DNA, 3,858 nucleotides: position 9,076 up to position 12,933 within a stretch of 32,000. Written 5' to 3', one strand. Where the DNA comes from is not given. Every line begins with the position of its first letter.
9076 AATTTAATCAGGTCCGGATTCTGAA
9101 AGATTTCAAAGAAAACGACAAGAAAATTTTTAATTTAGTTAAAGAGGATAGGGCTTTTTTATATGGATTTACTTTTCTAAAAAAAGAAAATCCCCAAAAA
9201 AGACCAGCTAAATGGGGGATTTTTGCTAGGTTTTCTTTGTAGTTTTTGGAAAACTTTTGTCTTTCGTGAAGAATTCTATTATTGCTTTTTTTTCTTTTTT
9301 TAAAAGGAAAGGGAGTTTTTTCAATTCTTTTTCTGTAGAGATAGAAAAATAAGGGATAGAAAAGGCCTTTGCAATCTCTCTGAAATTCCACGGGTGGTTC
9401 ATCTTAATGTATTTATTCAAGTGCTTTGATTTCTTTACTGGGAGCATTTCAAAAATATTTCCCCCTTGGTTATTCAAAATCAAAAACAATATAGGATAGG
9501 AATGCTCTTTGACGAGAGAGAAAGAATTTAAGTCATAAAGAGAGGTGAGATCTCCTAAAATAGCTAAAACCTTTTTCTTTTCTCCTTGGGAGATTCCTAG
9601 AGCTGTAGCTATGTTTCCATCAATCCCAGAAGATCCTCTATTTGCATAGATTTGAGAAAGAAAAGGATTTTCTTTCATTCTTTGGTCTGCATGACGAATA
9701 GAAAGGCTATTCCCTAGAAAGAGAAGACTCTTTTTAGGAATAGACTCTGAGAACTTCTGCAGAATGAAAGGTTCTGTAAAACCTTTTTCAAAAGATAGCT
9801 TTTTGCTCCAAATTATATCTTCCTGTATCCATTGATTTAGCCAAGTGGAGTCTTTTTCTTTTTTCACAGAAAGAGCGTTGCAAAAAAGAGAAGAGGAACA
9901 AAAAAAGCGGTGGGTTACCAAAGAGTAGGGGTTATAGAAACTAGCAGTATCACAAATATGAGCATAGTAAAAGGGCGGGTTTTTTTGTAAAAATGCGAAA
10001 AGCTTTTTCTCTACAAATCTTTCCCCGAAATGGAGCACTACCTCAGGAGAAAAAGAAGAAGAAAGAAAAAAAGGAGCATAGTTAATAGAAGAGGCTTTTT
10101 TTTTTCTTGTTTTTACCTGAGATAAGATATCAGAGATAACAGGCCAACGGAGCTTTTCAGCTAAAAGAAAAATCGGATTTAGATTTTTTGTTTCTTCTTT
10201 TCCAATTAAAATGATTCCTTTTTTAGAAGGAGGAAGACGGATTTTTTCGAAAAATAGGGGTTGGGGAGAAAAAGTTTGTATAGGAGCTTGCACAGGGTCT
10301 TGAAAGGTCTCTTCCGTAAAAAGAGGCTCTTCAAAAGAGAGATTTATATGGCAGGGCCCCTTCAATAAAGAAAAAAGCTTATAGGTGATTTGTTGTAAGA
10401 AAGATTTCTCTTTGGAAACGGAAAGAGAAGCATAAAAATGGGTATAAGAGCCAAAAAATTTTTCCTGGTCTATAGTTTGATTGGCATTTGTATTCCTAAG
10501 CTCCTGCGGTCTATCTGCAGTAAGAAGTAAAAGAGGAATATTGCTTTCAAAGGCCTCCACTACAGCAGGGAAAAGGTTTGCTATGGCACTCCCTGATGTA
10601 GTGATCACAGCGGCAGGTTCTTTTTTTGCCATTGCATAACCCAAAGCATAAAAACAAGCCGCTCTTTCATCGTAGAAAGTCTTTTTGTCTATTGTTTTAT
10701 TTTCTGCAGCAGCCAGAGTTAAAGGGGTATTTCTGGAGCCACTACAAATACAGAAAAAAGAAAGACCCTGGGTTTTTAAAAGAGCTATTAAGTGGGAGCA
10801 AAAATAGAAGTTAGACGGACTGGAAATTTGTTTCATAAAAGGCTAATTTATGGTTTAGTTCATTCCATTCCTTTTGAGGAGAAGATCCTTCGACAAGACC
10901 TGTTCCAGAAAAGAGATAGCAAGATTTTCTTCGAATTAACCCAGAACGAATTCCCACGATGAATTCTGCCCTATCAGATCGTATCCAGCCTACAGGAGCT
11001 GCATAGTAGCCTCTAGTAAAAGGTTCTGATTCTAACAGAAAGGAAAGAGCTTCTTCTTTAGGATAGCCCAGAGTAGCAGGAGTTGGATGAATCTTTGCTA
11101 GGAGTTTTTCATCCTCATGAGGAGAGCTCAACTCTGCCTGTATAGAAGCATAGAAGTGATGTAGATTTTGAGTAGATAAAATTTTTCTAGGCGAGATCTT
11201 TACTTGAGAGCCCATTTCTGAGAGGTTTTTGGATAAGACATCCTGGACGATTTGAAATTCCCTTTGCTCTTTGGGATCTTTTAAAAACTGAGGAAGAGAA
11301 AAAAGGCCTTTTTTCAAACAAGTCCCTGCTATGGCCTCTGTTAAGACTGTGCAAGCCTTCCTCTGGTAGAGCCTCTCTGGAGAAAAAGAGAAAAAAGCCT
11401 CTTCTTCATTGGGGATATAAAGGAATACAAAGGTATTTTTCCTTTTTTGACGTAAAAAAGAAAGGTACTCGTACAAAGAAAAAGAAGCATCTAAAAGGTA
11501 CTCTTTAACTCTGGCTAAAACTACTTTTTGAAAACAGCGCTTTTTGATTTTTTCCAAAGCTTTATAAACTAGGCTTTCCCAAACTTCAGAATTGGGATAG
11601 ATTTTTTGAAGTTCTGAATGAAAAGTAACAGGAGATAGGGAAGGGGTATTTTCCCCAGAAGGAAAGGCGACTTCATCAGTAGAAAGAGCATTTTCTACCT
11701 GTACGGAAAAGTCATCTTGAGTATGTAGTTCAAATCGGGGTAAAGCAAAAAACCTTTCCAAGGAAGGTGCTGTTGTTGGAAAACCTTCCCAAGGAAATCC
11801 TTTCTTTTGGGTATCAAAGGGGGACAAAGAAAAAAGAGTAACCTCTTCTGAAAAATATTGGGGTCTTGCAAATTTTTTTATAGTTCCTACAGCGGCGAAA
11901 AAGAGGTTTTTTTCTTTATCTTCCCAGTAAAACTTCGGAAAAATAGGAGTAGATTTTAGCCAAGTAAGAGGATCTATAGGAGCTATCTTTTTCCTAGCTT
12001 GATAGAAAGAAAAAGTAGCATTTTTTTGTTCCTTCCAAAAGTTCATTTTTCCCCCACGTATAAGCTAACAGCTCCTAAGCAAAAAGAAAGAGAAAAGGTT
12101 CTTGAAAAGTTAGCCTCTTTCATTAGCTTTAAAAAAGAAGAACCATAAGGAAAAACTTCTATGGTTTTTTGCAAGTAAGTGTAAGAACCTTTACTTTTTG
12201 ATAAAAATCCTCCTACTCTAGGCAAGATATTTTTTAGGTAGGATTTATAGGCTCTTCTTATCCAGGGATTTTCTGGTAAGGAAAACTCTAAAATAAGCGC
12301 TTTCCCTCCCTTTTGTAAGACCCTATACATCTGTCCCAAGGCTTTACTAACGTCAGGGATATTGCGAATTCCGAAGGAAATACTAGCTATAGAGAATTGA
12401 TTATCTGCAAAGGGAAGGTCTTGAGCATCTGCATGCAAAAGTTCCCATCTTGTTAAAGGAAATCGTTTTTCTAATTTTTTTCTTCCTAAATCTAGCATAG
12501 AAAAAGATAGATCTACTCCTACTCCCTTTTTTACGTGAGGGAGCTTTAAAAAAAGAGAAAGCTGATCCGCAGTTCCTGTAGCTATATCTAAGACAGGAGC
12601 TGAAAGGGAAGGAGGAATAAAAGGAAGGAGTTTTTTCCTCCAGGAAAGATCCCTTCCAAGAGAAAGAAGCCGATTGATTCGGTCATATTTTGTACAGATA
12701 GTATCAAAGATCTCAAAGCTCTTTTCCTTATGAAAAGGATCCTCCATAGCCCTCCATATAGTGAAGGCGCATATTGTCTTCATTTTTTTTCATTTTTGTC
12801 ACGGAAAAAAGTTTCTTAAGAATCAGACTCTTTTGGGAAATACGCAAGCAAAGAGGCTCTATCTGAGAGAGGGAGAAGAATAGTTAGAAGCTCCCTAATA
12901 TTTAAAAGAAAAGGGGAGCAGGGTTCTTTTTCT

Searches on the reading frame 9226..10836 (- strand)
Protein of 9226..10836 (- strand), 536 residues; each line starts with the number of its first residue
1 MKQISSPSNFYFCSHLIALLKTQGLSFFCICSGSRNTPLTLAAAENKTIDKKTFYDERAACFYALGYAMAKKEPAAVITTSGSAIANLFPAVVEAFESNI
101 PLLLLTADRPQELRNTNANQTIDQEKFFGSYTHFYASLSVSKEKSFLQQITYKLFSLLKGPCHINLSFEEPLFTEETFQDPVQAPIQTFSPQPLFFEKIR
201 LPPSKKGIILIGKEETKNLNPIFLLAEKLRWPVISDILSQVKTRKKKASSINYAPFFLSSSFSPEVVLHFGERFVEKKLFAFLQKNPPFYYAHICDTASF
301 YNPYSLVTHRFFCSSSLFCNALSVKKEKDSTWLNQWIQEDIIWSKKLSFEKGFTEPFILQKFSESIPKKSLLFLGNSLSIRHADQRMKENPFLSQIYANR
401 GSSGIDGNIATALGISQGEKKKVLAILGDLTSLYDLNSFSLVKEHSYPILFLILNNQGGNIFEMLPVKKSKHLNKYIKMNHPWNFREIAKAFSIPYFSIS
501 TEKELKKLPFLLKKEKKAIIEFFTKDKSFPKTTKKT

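Call 5: search_protein_families(library=pfam, proteins=[window:9226-10836:-], max_evalue=0.01)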
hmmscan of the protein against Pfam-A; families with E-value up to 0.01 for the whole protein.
window:9226-10836:- (536 aa): 3 families
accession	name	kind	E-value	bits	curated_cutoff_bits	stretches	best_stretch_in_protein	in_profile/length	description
PF02776.23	TPP_enzyme_N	-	6.2e-23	81.3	26.8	1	15-126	6-118/119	Thiamine pyrophosphate enzyme, N-terminal TPP binding domain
PF16582.11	TPP_enzyme_M_2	-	1.8e-17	64.2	30.1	1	204-374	38-208/208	Middle domain of thiamine pyrophosphate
PF02775.26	TPP_enzyme_C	-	6.1e-11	42.8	21.9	1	399-508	24-136/151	Thiamine pyrophosphate enzyme, C-terminal TPP binding domain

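Call 6: search_protein_families(library=ncbifam, proteins=[window:9226-10836:-], max_evalue=0.01)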
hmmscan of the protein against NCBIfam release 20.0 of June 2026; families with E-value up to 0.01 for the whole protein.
window:9226-10836:- (536 aa): 43 families (the best 25 are shown)
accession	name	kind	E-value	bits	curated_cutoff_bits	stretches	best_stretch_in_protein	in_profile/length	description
TIGR00173.1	menD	equivalog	1.7e-105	353.8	244.2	1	13-417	3-434/435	2-succinyl-5-enolpyruvyl-6-hydroxy-3-cyclohexene-1-carboxylic-acid synthase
NF005712.0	PRK07524.1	subfamily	1.4e-11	43.6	500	2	53-237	45-235/536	5-guanidino-2-oxopentanoate decarboxylase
NF006524.0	PRK08978.1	equivalog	2.1e-11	42.8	738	1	19-124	10-114/548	acetolactate synthase 2 catalytic subunit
NF006203.0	PRK08327.1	equivalog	8.6e-11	41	456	1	15-108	14-112/571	thiamine pyrophosphate-requiring protein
TIGR00118.1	acolac_lg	equivalog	2.1e-10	39.7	538.35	1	55-133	45-123/557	biosynthetic-type acetolactate synthase large subunit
NF006016.1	PRK08155.1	equivalog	3.9e-10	38.8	870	1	16-124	9-117/554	acetolactate synthase large subunit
NF006319.0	PRK08527.1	equivalog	5.2e-10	38.4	905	1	56-191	50-185/565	acetolactate synthase large subunit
NF005824.0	PRK07710.1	equivalog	1.8e-09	36.5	976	2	411-522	433-546/573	acetolactate synthase large subunit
NF004772.0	PRK06112.1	subfamily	2.4e-09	36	673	1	17-137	21-138/578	acetolactate synthase catalytic subunit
NF006122.0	PRK08266.1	subfamily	1.6e-08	33.5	571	1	56-236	51-237/543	hypothetical protein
NF006052.0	PRK08199.1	subfamily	5.3e-08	31.6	539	1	20-138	18-136/559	thiamine pyrophosphate protein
NF008431.0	PRK11269.1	equivalog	6e-08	31.6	791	1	17-191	11-186/591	glyoxylate carboligase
NF004919.0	PRK06276.1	equivalog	2e-07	29.8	866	1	56-128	46-118/582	acetolactate synthase large subunit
NF005470.0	PRK07064.1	equivalog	2.1e-07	30.4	495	1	27-112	23-107/552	thiamine pyrophosphate-binding protein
NF005485.1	PRK07092.1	equivalog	2.6e-07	29.8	493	1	353-523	348-517/523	benzoylformate decarboxylase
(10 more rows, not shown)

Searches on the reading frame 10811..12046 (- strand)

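Call 7: search_protein_families(library=ncbifam, proteins=[window:10811-12046:-], max_evalue=0.00001)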
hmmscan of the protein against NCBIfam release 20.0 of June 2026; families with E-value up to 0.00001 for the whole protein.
window:10811-12046:- (411 aa): 24 families
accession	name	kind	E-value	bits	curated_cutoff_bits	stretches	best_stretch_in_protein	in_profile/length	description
TIGR00543.1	isochor_syn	subfamily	3e-81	273.4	224.75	1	71-402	3-343/349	isochorismate synthase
NF011588.0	PRK15012.1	equivalog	1.5e-48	165.8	488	1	24-406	38-426/431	isochorismate synthase MenF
NF005459.0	PRK07054.1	equivalog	9.9e-47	160.1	475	1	152-402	194-450/476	isochorismate synthase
NF005380.0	PRK06923.1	equivalog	2e-30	106.3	486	1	143-401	112-382/399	isochorismate synthase DhbC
TIGR01820.1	TrpE-arch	equivalog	3e-22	79.5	512.05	1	149-402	183-442/449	anthranilate synthase component I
NF011591.0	PRK15016.1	equivalog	7e-22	78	624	1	148-402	121-382/391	isochorismate synthase EntC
TIGR01824.1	PabB-clade2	equivalog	9.4e-22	77.8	408.55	1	130-402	76-353/355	aminodeoxychorismate synthase, component I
TIGR00564.1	trpE_most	equivalog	2.6e-19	69.6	517.7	1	132-401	177-447/455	anthranilate synthase component I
NF010089.0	PRK13574.1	equivalog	4e-19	68.9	527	1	151-402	155-412/421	anthranilate synthase component I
NF010082.0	PRK13567.1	equivalog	9e-18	64.2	576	1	158-400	205-459/468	anthranilate synthase component I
TIGR00553.1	pabB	equivalog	1.8e-16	60.2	328.4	1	171-402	91-327/329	aminodeoxychorismate synthase component I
TIGR03494.1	salicyl_syn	equivalog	1.2e-15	57.3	325.15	1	152-402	160-417/425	salicylate synthase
NF005486.0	PRK07093.1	equivalog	1.6e-15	57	275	1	215-401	125-318/323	aminodeoxychorismate synthase component I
NF005009.0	PRK06404.1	equivalog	8.9e-15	54.8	422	1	160-400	111-346/351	anthranilate synthase component I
NF004530.0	PRK05877.1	equivalog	2.6e-14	53.3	383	1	208-402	212-409/425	aminodeoxychorismate synthase component I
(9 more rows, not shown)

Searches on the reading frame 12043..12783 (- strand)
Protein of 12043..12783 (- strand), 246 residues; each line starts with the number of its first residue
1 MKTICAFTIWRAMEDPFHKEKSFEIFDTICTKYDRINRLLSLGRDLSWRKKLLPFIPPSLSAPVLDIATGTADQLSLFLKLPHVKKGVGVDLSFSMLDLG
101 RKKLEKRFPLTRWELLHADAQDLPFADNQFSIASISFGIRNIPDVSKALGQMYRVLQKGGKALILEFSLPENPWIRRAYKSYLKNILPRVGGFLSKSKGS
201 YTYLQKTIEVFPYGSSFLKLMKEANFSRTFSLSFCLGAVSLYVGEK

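Call 7: search_protein_families(library=ncbifam, proteins=[window:12043-12783:-], max_evalue=0.00001)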
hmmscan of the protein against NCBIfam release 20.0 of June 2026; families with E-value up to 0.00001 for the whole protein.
window:12043-12783:- (246 aa): 18 families
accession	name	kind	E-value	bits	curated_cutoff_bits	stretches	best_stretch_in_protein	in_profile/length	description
NF001244.0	PRK00216.1-5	equivalog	1.5e-64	217.5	216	1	19-246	7-235/236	bifunctional demethylmenaquinone methyltransferase/2-methoxy-6-polyprenyl-1,4-benzoquinol methylase UbiE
TIGR01934.1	MenG_MenH_UbiE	subfamily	2.5e-64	216.6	158.35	1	24-246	3-223/223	ubiquinone/menaquinone biosynthesis methyltransferase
NF001242.0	PRK00216.1-3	equivalog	1.4e-47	162.2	351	1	24-243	32-254/258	bifunctional demethylmenaquinone methyltransferase/2-methoxy-6-polyprenyl-1,4-benzoquinol methylase UbiE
NF001243.0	PRK00216.1-4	equivalog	2.2e-46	158.1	235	1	18-246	5-233/237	demethylmenaquinone methyltransferase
NF052510.1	methyltran_MpqE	exception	9.4e-46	156.1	335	1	24-246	10-234/234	methyl-plastoquinone biosynthesis methyltransferase MpqE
NF001241.0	PRK00216.1-2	equivalog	1.1e-43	149.6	327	1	23-245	14-228/231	demethylmenaquinone methyltransferase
NF001240.0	PRK00216.1-1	equivalog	1.6e-42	145.3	378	1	18-246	21-250/251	bifunctional demethylmenaquinone methyltransferase/2-methoxy-6-polyprenyl-1,4-benzoquinol methylase UbiE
TIGR02752.1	MenG_heptapren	equivalog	2.9e-42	144.8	419.85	1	19-246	4-231/231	demethylmenaquinone methyltransferase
NF004452.0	PRK05785.1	equivalog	5.5e-16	58.7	207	1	23-245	12-223/228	hypothetical protein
NF043040.1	corrin_prot_MT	hypoth_equivalog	1.3e-11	44.3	180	1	25-180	7-163/216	corrinoid protein-associated methyltransferase CpaM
NF041537.1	ArsM_AhpD_UU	exception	1.9e-10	40.1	510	1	64-168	80-184/345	arsenite methyltransferase/AhpD domain selenoprotein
NF047649.1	MTase_UXPK_star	exception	1.7e-09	37.1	460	1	64-167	81-184/283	methyltransferase/UXPK-star double selenoprotein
NF045667.1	MTase_DVU1556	equivalog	1e-08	34.9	155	1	51-164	13-119/213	DVU_1556 family methyltransferase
NF040539.1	AST_met_ArsM_2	exception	3.2e-08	33.8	240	1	51-164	47-163/262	putative arsinothricin biosynthesis methyltransferase ArsM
NF041536.1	ArsM_DUF2284_UU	exception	3.9e-08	32.1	575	1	64-166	80-182/459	arsenite methyltransferase/DUF2284 domain selenoprotein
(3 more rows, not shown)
